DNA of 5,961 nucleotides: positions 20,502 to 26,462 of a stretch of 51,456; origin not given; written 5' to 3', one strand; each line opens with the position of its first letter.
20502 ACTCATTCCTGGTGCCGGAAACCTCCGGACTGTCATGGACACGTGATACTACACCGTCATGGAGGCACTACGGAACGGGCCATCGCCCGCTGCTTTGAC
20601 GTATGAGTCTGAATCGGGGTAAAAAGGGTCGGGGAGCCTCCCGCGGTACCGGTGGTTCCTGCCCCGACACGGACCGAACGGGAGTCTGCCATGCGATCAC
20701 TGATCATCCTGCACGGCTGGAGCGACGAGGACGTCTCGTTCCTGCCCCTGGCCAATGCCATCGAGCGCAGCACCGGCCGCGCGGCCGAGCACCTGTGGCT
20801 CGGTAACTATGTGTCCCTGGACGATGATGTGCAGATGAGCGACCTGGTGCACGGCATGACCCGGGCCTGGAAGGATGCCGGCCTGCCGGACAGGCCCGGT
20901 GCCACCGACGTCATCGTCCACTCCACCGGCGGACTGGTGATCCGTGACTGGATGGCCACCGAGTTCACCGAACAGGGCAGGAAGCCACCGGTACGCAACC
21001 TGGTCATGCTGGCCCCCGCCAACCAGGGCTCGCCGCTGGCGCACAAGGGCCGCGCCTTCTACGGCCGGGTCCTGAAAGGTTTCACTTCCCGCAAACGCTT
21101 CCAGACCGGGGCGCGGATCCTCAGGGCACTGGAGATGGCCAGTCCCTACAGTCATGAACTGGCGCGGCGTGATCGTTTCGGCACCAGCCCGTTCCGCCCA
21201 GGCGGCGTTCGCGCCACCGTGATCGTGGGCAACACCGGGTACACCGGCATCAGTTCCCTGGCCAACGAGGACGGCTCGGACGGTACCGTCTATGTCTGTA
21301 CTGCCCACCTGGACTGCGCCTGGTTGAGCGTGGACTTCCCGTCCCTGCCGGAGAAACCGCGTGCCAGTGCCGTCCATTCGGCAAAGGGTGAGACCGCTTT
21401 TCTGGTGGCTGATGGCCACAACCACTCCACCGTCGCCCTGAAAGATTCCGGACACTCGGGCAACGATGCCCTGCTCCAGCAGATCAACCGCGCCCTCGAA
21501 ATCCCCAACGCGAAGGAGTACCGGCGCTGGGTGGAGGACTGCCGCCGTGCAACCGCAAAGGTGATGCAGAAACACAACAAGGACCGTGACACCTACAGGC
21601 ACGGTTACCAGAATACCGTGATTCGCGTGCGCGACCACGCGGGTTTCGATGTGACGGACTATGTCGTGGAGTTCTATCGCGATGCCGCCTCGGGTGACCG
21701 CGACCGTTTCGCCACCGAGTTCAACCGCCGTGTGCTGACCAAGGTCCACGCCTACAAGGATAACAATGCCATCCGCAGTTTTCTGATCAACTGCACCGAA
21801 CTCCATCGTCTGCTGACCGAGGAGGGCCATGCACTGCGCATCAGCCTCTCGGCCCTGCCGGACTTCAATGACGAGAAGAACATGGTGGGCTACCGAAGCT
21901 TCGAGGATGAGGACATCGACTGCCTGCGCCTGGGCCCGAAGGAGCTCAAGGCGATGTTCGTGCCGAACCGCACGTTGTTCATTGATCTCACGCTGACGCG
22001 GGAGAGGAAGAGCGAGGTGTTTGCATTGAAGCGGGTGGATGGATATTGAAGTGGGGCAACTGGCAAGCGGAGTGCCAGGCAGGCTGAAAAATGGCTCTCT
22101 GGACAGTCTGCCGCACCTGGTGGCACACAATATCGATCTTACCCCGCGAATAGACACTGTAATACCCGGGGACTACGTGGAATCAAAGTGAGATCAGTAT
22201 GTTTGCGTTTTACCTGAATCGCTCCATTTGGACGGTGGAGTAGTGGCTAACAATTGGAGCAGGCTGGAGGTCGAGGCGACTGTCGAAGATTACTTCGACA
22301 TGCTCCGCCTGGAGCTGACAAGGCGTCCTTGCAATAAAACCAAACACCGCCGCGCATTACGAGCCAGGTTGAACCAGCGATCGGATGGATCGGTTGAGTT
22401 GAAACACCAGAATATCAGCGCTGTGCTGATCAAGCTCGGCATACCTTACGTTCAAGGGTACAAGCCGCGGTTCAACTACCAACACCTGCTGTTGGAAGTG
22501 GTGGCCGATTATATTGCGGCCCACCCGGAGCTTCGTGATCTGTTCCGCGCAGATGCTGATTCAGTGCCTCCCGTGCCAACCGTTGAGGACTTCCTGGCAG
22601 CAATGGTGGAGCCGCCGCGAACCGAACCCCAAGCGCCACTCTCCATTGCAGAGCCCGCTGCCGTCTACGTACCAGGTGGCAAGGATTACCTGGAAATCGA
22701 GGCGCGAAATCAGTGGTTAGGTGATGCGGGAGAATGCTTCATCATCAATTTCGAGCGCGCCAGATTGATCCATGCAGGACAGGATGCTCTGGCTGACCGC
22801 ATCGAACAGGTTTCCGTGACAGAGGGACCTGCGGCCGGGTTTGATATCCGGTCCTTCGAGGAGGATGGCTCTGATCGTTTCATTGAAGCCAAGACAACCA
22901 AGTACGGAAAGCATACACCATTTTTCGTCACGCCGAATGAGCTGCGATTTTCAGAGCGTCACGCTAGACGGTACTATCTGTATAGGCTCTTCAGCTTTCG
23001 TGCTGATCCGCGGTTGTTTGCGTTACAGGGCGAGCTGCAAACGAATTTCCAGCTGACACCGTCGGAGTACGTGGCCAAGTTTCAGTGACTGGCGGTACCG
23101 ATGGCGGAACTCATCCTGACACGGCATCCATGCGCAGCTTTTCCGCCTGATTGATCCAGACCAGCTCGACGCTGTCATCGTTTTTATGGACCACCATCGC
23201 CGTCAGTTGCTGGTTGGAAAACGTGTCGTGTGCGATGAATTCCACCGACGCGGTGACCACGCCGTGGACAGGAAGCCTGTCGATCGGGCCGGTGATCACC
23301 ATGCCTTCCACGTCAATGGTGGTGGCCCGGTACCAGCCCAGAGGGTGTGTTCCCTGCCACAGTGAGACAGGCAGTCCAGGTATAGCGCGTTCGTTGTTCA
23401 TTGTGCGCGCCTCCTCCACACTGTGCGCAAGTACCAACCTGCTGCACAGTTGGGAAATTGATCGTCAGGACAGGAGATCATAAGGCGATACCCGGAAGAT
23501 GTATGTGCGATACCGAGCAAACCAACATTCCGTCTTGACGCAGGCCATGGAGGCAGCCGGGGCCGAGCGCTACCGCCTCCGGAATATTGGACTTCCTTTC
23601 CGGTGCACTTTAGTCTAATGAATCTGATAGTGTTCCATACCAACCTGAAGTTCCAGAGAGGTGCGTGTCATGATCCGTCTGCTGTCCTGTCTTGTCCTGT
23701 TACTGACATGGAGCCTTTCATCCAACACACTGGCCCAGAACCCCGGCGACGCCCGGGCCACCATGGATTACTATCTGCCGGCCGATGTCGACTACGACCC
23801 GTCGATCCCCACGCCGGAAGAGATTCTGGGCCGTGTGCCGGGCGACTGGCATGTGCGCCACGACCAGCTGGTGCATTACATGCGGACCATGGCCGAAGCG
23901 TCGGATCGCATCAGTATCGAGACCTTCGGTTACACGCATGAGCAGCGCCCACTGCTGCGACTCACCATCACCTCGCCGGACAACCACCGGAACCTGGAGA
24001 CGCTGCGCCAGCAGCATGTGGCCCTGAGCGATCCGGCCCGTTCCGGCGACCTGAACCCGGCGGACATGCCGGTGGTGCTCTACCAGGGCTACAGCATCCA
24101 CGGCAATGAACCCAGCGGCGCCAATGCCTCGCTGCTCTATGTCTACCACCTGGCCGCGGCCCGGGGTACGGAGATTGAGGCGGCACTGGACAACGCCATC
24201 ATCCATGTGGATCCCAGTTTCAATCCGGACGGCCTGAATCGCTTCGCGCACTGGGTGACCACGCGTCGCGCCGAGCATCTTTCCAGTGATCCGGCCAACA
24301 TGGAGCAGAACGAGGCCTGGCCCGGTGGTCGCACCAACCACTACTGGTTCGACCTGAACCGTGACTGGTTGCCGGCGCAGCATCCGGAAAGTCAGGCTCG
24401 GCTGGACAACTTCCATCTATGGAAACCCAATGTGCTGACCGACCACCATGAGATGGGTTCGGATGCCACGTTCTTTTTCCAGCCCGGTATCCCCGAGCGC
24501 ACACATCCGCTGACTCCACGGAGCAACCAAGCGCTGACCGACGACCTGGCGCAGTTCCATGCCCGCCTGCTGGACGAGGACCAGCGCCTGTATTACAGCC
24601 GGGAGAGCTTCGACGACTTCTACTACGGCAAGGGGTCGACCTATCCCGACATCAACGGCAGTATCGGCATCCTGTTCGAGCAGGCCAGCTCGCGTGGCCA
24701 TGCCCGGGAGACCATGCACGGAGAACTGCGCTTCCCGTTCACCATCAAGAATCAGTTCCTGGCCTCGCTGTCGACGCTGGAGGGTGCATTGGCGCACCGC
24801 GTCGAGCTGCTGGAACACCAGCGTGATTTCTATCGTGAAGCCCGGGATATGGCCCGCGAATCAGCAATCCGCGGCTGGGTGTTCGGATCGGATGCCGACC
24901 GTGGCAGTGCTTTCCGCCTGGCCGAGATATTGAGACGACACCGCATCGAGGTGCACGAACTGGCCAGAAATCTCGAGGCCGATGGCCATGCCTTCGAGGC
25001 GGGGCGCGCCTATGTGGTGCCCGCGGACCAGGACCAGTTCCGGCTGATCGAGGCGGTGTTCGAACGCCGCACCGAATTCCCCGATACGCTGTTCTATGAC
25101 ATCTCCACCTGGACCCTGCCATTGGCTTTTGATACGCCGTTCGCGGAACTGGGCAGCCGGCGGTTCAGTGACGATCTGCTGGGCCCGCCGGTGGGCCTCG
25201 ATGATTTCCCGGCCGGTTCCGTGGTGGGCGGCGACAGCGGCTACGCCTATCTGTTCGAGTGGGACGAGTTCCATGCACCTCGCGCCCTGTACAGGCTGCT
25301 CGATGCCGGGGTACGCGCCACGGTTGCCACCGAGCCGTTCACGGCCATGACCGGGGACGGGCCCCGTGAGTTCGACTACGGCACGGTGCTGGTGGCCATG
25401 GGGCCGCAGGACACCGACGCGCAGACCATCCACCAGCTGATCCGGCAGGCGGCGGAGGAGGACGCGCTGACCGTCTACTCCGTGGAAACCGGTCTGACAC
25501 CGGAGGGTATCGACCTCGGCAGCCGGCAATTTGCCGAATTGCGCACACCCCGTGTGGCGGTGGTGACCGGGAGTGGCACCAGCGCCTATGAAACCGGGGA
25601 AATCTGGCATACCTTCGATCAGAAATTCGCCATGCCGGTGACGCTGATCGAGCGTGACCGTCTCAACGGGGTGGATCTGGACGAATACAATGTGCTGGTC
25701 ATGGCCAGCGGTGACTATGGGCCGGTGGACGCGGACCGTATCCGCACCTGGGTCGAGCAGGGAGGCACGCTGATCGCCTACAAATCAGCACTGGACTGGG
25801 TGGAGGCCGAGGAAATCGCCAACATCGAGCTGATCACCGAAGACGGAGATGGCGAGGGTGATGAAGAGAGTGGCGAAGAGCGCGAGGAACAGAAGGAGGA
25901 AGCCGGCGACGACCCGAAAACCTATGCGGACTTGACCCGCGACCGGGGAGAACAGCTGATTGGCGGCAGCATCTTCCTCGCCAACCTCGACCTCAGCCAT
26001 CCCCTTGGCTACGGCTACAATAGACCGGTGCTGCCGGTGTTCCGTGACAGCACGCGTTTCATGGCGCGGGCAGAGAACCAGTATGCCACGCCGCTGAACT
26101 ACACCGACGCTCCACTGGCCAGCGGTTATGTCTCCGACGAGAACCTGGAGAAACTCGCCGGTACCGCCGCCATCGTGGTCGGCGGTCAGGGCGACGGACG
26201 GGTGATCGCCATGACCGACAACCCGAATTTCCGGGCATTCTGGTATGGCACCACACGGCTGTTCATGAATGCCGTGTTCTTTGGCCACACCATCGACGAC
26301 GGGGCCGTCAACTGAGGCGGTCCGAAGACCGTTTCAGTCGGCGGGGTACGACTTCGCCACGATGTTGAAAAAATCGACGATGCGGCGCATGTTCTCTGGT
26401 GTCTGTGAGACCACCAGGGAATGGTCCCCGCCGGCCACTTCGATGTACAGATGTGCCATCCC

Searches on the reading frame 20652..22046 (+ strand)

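Call 73: search_protein_families(library=pfam, proteins=[window:20652-22046:+], max_evalue=0.0001)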
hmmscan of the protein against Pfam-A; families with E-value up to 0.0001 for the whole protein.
window:20652-22046:+ (465 aa): 1 family
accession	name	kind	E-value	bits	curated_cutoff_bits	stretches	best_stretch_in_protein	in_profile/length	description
PF24096.1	DUF7379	-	7.5e-07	29.7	33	1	84-134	71-122/191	Domain of unknown function (DUF7379)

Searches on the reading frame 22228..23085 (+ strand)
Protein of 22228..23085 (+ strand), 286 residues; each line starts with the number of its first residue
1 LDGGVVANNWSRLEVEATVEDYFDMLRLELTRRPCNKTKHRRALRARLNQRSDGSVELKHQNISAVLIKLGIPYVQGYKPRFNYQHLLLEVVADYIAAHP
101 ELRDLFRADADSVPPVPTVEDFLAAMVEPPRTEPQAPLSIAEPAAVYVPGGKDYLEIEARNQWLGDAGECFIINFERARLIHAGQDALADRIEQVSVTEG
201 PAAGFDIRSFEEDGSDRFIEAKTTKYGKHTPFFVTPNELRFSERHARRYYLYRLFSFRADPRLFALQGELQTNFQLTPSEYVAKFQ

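Call 71: search_protein_families(library=pfam, proteins=[window:22228-23085:+], max_evalue=0.0001)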
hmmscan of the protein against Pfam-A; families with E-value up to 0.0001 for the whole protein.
window:22228-23085:+ (286 aa): 1 family
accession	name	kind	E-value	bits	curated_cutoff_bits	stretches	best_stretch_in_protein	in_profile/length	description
PF13020.12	NOV_C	-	4.3e-18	65.6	22.1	1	169-264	2-89/91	Protein NO VEIN, C-terminal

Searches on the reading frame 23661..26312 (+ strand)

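Call 18: search_protein_families(library=pfam, proteins=[window:23661-26312:+], max_evalue=0.00001)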
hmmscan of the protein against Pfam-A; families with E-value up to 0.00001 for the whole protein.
window:23661-26312:+ (884 aa): 1 family
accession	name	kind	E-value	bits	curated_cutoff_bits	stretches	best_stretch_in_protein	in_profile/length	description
PF00246.29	Peptidase_M14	-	2.6e-16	60.5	21.6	1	72-238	3-134/286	Zinc carboxypeptidase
